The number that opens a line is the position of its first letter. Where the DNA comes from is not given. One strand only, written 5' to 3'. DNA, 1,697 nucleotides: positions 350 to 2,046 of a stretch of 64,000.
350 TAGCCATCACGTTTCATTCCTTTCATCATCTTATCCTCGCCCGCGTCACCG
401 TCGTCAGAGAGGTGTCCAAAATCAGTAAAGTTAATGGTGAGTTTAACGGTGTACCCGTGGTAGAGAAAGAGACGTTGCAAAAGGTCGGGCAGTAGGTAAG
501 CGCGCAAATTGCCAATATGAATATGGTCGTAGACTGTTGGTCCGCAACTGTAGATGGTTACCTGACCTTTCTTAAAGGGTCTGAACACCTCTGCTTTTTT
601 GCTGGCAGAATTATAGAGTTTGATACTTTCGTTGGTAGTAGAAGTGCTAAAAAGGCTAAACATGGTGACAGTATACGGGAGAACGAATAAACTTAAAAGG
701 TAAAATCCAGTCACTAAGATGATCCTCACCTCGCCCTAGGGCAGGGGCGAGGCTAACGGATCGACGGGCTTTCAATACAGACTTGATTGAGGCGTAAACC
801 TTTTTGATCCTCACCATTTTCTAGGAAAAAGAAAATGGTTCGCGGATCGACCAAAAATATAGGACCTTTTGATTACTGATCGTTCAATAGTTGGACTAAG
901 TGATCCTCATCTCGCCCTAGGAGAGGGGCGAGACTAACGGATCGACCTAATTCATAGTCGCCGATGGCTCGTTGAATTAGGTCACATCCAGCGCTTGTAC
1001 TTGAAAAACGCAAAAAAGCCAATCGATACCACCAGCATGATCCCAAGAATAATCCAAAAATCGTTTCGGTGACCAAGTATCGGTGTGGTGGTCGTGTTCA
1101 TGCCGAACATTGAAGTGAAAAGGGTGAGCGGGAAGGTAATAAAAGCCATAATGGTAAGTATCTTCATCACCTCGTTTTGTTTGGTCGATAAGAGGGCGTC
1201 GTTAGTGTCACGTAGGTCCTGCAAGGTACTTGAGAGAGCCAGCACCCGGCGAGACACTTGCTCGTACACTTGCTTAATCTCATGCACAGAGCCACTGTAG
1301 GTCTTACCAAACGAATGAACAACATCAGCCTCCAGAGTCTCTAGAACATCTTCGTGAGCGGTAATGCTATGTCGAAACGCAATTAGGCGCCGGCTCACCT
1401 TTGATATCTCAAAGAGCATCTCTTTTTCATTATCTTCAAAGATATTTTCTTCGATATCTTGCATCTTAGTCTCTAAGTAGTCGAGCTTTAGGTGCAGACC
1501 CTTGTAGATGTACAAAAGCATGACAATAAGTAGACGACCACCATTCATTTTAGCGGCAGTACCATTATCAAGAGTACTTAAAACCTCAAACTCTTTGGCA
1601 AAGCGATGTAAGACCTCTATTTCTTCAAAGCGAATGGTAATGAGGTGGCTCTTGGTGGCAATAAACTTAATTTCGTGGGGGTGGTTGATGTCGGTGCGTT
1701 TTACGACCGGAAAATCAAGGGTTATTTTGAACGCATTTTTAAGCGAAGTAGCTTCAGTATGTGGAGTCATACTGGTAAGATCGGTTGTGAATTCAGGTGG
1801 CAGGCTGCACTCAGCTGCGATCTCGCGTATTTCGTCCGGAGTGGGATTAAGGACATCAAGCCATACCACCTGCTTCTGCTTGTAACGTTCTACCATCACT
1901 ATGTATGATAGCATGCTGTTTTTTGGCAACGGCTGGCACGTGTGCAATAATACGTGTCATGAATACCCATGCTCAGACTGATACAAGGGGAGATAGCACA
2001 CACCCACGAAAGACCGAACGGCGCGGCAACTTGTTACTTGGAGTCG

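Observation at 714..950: Three tandem ~45-nt two-stem hairpins with co-varying stems between corA and cysS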

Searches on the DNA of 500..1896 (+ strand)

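Call 7: search_rna_families(source=window, start=500, end=1100, threshold=evalue, max_evalue=10, show_alignments=3)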
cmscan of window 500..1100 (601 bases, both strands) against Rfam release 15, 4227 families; matches with E-value up to 10: 3.
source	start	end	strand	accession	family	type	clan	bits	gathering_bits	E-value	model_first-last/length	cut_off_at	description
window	887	1013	-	RF00062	HgcC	Gene;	-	18.5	50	0.06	1-130/130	no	HgcC family RNA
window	803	836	-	RF01370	CRISPR-DR57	Gene; CRISPR;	-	14.1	39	5.2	1-37/37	no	CRISPR RNA direct repeat element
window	779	946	+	RF02378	SurC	Gene; sRNA;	-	13.6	80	7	1-161/161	no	SurC sRNA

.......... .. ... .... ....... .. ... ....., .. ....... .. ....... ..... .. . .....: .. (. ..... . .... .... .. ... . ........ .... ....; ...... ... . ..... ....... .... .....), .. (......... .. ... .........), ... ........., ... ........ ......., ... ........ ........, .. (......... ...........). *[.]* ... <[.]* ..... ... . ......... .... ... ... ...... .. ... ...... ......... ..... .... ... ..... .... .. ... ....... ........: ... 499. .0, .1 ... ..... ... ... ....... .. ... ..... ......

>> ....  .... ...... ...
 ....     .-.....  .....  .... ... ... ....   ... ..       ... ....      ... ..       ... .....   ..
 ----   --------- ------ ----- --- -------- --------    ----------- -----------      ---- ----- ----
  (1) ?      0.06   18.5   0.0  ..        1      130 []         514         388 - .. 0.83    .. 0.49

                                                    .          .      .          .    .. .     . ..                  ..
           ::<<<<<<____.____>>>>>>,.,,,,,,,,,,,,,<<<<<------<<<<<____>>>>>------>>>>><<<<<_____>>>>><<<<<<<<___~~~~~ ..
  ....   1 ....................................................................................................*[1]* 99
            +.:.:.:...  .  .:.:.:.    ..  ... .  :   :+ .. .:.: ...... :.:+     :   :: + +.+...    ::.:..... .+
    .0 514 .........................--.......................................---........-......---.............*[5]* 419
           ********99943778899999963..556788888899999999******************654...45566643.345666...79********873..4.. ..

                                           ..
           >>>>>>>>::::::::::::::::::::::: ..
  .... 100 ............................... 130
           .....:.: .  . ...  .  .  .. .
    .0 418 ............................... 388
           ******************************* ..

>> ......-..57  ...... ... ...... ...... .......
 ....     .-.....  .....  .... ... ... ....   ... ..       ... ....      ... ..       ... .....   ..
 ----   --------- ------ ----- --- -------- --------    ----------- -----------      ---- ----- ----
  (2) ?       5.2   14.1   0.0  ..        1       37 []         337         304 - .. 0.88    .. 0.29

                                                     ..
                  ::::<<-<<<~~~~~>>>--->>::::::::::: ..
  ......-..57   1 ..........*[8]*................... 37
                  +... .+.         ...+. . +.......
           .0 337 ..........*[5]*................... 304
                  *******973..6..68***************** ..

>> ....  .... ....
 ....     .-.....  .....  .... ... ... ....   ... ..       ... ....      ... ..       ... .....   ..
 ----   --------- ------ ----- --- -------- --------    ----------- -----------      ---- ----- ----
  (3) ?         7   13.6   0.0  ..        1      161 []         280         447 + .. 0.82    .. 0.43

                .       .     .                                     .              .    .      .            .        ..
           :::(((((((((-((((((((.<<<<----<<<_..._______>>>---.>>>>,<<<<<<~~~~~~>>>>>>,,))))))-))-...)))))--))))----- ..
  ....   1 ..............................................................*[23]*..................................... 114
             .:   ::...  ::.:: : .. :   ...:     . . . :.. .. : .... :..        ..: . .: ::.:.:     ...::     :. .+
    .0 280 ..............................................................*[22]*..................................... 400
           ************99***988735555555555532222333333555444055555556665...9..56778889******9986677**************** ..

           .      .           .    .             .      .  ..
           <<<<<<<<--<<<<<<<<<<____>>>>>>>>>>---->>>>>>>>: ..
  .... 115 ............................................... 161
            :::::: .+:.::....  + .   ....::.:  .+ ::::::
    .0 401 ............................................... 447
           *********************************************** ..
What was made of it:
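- On CRISPR array: The Rfam CRISPR-DR57 hit has E = 5.2 (call 7).
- On T-box leader: No Rfam hit, even at E up to 10, on either strand of 500-1100 (call 7).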

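Call 28: build_rna_model(alignment_id=A2, structure=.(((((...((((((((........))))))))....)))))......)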
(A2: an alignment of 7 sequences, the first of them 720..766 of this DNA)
Model R1 built from alignment A2 (7 sequences, 48 columns); structure: as given.
model positions 47; base pairs 13; branch points 0; effective number of sequences 5.85; information 1.173 bits per position. Calibrated on 0.2 Mb of random sequence (short: E-values are rough).
structure used (alignment columns):
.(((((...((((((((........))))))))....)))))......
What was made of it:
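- Tried and rejected: Model R1 (call 28) was built with a structure string shifted by one to two columns.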

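Call 29: search_with_rna_model(model_id=R1, sources=[window, L121, L123, L125, L128, L130], max_evalue=10, show_alignments=0)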
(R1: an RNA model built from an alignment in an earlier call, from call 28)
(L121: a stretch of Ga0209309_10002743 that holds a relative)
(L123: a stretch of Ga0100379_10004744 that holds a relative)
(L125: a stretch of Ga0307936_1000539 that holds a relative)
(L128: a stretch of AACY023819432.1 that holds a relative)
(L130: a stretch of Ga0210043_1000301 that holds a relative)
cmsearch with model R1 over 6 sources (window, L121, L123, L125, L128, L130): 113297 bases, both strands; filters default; matches with E-value up to 10: 14.
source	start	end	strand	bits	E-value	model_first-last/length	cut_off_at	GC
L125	7108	7154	-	76.1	4.5e-17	1-47/47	no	0.45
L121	7117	7163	+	72.4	3.8e-16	1-47/47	no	0.38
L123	1122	1167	+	71.6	5.9e-16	1-47/47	no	0.39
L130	8537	8582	-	71.6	5.9e-16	1-47/47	no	0.39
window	901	947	+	68.3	4.1e-15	1-47/47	no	0.6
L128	769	814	-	67.5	6.7e-15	1-47/47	no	0.46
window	720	766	+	66.7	1.1e-14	1-47/47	no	0.66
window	805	852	+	64.1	4.8e-14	1-47/47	no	0.44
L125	7192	7229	-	51.2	9e-11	3-40/47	no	0.42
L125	7269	7306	-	51.2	9e-11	3-40/47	no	0.42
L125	7346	7383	-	51.2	9e-11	3-40/47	no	0.42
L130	11349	11383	+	12.7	0.55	1-47/47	no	0.46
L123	3317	3331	-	10.6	1.8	14-28/47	no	0.4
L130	6373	6387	+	10.6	1.8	14-28/47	no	0.4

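Call 41: search_with_rna_model(model_id=R1, sources=[L153, L154, L155, L156], max_evalue=10)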
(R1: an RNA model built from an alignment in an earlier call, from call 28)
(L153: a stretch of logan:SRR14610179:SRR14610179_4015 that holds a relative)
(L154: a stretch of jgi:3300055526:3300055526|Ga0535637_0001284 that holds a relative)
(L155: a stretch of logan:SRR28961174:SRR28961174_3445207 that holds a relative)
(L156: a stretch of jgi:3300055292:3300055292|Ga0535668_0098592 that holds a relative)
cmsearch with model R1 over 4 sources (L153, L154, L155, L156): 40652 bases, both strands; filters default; matches with E-value up to 10: 0.
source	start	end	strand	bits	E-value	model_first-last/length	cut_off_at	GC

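Call 47: search_with_rna_model(model_id=R1, sources=[L157, L158, L159, L160], max_evalue=10)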
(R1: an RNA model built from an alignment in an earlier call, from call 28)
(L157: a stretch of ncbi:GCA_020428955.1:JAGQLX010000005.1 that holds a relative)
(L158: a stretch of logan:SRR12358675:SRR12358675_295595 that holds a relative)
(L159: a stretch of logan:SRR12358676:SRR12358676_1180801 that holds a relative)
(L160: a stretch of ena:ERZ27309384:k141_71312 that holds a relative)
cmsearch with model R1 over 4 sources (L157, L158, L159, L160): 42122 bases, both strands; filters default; matches with E-value up to 10: 12.
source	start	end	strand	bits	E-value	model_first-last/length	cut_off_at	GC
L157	5312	5358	-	68.3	1.5e-15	1-47/47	no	0.6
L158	10950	10996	-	68.3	1.5e-15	1-47/47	no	0.6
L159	7458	7504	-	68.3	1.5e-15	1-47/47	no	0.6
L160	1373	1419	-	68.3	1.5e-15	1-47/47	no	0.6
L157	5493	5539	-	66.7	3.9e-15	1-47/47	no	0.66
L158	11131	11177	-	66.7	3.9e-15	1-47/47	no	0.66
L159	7639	7685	-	66.7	3.9e-15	1-47/47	no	0.66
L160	1554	1600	-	66.7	3.9e-15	1-47/47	no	0.66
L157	5407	5454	-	64.1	1.8e-14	1-47/47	no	0.44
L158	11045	11092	-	64.1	1.8e-14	1-47/47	no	0.44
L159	7553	7600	-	64.1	1.8e-14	1-47/47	no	0.44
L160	1468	1515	-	64.1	1.8e-14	1-47/47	no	0.44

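Call 56: search_with_rna_model(model_id=R1, sources=[L161, L162, L163, L164, L165, L166, L167, L168, L169, L170, L171, L172, L173, L174, L175], max_evalue=5)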
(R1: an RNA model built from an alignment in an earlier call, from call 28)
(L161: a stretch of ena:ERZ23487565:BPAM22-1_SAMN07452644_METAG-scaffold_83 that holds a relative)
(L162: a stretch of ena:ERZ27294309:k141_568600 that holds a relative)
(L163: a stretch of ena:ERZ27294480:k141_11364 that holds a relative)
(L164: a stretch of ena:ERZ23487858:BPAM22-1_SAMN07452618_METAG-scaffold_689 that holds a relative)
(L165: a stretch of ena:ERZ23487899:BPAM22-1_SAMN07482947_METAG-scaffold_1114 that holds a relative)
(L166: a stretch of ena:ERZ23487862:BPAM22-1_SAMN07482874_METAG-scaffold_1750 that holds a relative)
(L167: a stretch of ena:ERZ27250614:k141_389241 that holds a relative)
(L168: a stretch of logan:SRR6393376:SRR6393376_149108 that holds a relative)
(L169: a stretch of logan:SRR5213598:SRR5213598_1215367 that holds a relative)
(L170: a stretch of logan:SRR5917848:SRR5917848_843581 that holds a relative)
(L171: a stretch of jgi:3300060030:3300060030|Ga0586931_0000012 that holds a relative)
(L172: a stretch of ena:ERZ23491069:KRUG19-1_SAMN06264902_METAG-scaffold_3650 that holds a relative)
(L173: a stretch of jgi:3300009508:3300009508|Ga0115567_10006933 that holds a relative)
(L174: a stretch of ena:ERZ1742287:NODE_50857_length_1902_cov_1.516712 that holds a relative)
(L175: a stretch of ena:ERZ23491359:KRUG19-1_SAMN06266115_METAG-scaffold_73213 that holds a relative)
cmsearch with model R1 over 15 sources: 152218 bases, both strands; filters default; matches with E-value up to 5: 4.
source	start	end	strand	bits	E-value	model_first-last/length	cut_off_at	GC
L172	10495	10541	-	72.4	5.1e-16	1-47/47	no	0.38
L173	6268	6314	-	72.4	5.1e-16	1-47/47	no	0.38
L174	1414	1460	-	72.4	5.1e-16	1-47/47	no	0.38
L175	1463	1509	-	72.4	5.1e-16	1-47/47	no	0.38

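Call 64: build_rna_model(alignment_id=A5, structure=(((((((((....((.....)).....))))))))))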
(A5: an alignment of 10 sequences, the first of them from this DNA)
Model R2 built from alignment A5 (10 sequences, 36 columns); structure: as given.
model positions 34; base pairs 11; branch points 0; effective number of sequences 10; information 1.023 bits per position. Calibrated on 0.2 Mb of random sequence (short: E-values are rough).
structure used (alignment columns):
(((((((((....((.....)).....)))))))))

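Call 65: search_with_rna_model(model_id=R2, sources=[window, L121, L123, L125, L128, L130, L153, L154, L157, L161, L171, L172, L173], max_evalue=5)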
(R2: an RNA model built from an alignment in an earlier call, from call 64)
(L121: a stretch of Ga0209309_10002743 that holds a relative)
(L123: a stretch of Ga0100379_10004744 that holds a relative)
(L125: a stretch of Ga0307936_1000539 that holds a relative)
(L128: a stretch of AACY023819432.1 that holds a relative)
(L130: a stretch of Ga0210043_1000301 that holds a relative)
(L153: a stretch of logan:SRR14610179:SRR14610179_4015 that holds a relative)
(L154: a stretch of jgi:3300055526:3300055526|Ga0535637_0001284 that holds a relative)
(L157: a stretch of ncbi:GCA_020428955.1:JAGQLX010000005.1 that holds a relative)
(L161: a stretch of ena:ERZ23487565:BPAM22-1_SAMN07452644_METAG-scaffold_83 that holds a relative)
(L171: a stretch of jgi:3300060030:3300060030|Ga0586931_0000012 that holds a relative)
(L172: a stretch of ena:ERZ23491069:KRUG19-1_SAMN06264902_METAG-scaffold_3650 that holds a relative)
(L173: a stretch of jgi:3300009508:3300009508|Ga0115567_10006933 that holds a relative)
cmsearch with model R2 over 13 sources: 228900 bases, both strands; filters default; matches with E-value up to 5: 21.
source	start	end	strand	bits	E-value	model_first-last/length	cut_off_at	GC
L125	7076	7109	+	48.3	1.1e-09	1-34/34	no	0.38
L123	1167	1200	-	44.6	1.2e-08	1-34/34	no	0.35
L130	8504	8537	+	44.6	1.2e-08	1-34/34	no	0.35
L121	7162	7195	-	44.6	1.2e-08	1-34/34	no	0.29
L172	10463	10496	+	44.6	1.2e-08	1-34/34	no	0.29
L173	6236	6269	+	44.6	1.2e-08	1-34/34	no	0.29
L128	736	769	+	44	1.8e-08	1-34/34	no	0.29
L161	11616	11649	+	43.2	2.9e-08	1-34/34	no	0.24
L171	18060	18093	+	41.2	1.1e-07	1-34/34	no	0.47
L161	18246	18279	+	40.3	1.9e-07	1-34/34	no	0.41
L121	8216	8249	+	38.5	6.1e-07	1-34/34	no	0.26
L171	9425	9458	-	38.5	6.1e-07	1-34/34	no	0.26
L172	9409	9442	-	38.5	6.1e-07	1-34/34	no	0.26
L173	5182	5215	-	38.5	6.1e-07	1-34/34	no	0.26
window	946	981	-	38.2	7.4e-07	1-34/34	no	0.47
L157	5278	5313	+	38.2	7.4e-07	1-34/34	no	0.47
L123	239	272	+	36.7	1.9e-06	1-34/34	no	0.56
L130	9432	9465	-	36.7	1.9e-06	1-34/34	no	0.56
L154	14873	14906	+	34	1.1e-05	1-34/34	no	0.38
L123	3267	3301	+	29.5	0.0002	1-34/34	no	0.54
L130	6403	6437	-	29.5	0.0002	1-34/34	no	0.54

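Call 67: search_rna_families(sources=[L161, L123, L172, L154], threshold=evalue, max_evalue=1)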
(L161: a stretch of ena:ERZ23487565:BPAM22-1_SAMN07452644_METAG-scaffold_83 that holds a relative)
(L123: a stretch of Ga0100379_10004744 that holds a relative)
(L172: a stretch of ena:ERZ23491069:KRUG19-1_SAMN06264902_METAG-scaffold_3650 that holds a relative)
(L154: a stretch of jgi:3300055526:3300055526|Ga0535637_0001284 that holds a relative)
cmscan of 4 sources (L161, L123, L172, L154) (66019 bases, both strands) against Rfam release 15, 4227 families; matches with E-value up to 1: 6.
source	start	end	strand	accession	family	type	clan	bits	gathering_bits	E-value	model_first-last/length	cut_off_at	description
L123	5637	5674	+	RF04340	Plastid-psbJ-4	Cis-reg;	CL00152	37.6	55.2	0.0026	1-65/65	no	Plastid-psbJ-4 3UTR RNA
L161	7762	7841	+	RF02273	FsrA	Gene;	-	32.6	80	0.01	1-83/83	no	FsrA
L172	10847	10939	-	RF02432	SpF25_sRNA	Gene; sRNA;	-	32.2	48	0.26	1-102/102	no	Streptococcus sRNA SpF25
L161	4769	4823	-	RF02066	STnc320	Gene; sRNA;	-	30.9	50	0.095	1-55/55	no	Salmonella enterica sRNA STnc320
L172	10846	10950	-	RF01859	Phe_leader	Cis-reg; leader;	-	29.1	55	0.95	1-125/125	no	Phenylalanine leader peptide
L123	2570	2656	-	RF02621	BSnc120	Gene; sRNA;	-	26.7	114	0.071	1-88/88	no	Brucella sRNA 120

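Call 73: search_with_rna_model(model_id=R2, sources=[L176, L179, L182, L184], max_evalue=5)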
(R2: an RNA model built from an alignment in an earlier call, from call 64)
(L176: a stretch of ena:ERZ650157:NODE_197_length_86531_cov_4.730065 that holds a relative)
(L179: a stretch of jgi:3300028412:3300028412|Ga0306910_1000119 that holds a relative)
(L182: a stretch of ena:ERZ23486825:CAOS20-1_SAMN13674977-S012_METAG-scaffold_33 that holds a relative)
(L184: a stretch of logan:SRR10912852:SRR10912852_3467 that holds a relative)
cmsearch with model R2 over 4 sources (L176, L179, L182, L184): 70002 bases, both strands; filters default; matches with E-value up to 5: 4.
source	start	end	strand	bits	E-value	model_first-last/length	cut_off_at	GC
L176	4832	4865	-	37.9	2.7e-07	1-34/34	no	0.26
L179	10680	10713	-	37.4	3.8e-07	1-34/34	no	0.26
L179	11833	11866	+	33.9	3.6e-06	1-34/34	no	0.26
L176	4122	4156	-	14.1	1.2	1-34/34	no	0.37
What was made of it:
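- On REP/REPIN: Relatives carry 2-3 per 12-20 kb (calls 65, 73).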

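Call 74: search_with_rna_model(model_id=R1, sources=[L176, L179, L182, L184], max_evalue=5)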
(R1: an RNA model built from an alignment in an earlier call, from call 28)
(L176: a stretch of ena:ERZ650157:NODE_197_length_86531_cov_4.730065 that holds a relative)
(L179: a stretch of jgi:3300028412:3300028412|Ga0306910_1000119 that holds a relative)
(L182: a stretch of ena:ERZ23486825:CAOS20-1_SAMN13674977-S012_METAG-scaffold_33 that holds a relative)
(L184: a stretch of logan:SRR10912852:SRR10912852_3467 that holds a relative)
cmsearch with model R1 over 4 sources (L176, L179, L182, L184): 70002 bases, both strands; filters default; matches with E-value up to 5: 0.
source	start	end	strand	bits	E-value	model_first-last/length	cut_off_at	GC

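Call 78: search_with_rna_model(model_id=R2, sources=[window, L121, L123, L125, L128, L154, L161, L171, L172, L176, L179], max_evalue=0.01, make_alignment=true)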
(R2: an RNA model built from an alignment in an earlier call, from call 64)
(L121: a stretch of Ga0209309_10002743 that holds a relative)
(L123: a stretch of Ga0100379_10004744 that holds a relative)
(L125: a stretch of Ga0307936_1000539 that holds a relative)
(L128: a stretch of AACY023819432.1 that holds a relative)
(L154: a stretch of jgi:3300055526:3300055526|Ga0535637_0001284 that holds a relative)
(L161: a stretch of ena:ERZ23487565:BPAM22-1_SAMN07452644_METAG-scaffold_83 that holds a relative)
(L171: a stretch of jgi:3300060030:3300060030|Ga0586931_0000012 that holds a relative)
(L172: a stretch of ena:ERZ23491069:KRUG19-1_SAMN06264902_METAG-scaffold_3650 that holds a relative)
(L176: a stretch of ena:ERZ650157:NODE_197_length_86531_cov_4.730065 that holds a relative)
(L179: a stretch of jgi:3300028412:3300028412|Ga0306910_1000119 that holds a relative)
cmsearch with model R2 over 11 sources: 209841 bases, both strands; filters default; matches with E-value up to 0.01: 18.
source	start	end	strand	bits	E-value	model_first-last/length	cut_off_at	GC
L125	7076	7109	+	48.3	9.9e-10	1-34/34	no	0.38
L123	1167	1200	-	44.6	1.1e-08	1-34/34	no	0.35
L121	7162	7195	-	44.6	1.1e-08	1-34/34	no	0.29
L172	10463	10496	+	44.6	1.1e-08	1-34/34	no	0.29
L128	736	769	+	44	1.6e-08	1-34/34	no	0.29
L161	11616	11649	+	43.2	2.7e-08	1-34/34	no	0.24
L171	18060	18093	+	41.2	9.7e-08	1-34/34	no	0.47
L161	18246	18279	+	40.3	1.8e-07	1-34/34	no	0.41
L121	8216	8249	+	38.5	5.6e-07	1-34/34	no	0.26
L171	9425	9458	-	38.5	5.6e-07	1-34/34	no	0.26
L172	9409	9442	-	38.5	5.6e-07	1-34/34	no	0.26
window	946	981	-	38.2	6.8e-07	1-34/34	no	0.47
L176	4832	4865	-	37.9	8.2e-07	1-34/34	no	0.26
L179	10680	10713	-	37.4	1.1e-06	1-34/34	no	0.26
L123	239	272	+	36.7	1.7e-06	1-34/34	no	0.56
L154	14873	14906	+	34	1e-05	1-34/34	no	0.38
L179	11833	11866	+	33.9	1.1e-05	1-34/34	no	0.26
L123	3267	3301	+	29.5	0.00018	1-34/34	no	0.54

Alignment A6: 18 matches aligned to the model, 36 columns, each read 5' to 3' on its own strand. Consensus structure (alignment columns), stored with it:
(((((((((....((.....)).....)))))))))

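Call 86: build_rna_model(alignment_id=A2, structure=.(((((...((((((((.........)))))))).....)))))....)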
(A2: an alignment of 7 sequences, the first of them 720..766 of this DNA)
Model R3 built from alignment A2 (7 sequences, 48 columns); structure: as given.
model positions 47; base pairs 13; branch points 0; effective number of sequences 3.93; information 1.173 bits per position. Calibrated on 0.2 Mb of random sequence (short: E-values are rough).
structure used (alignment columns):
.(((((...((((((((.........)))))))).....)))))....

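Call 87: search_with_rna_model(model_id=R3, sources=[window, L121, L123, L125, L128, L153, L154, L157, L161, L171, L172, L176, L179, L182], max_evalue=5)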
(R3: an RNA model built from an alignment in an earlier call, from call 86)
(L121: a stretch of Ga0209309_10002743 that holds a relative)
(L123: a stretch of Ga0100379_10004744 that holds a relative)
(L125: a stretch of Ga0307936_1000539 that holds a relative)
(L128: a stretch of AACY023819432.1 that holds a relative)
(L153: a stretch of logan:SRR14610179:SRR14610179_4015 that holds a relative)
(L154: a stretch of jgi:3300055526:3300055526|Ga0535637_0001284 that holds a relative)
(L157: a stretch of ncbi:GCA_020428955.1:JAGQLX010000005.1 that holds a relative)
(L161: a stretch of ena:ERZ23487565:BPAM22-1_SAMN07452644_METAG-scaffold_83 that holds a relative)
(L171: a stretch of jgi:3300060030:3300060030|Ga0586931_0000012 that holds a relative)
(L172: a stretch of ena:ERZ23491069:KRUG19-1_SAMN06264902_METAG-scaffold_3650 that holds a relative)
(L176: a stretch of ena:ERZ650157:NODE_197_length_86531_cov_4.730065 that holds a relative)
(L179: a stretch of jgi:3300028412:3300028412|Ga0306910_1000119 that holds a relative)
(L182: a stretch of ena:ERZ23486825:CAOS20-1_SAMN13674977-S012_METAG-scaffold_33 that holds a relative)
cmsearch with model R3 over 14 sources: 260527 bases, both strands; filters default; matches with E-value up to 5: 17.
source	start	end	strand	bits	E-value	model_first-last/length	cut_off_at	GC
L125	7108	7154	-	76.2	2.2e-15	1-47/47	no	0.45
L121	7117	7163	+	73.4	9.8e-15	1-47/47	no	0.38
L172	10495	10541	-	73.4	9.8e-15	1-47/47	no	0.38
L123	1122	1167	+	72.2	1.9e-14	1-47/47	no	0.39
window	901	947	+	72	2.2e-14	1-47/47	no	0.6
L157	5312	5358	-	72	2.2e-14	1-47/47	no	0.6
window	720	766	+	70.1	6.1e-14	1-47/47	no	0.66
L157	5493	5539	-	70.1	6.1e-14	1-47/47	no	0.66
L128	769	814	-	69.6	7.6e-14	1-47/47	no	0.46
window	805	852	+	64.5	1.3e-12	1-47/47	no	0.44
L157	5407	5454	-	64.5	1.3e-12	1-47/47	no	0.44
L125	7192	7227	-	47.8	1.1e-08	5-40/47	no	0.44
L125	7269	7304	-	47.8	1.1e-08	5-40/47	no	0.44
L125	7346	7381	-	47.8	1.1e-08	5-40/47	no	0.44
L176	3850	3894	+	14.4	1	1-47/47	no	0.62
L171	9394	9413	+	13.4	1.7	12-31/47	no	0.5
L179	10649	10668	+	13.4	1.7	12-31/47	no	0.5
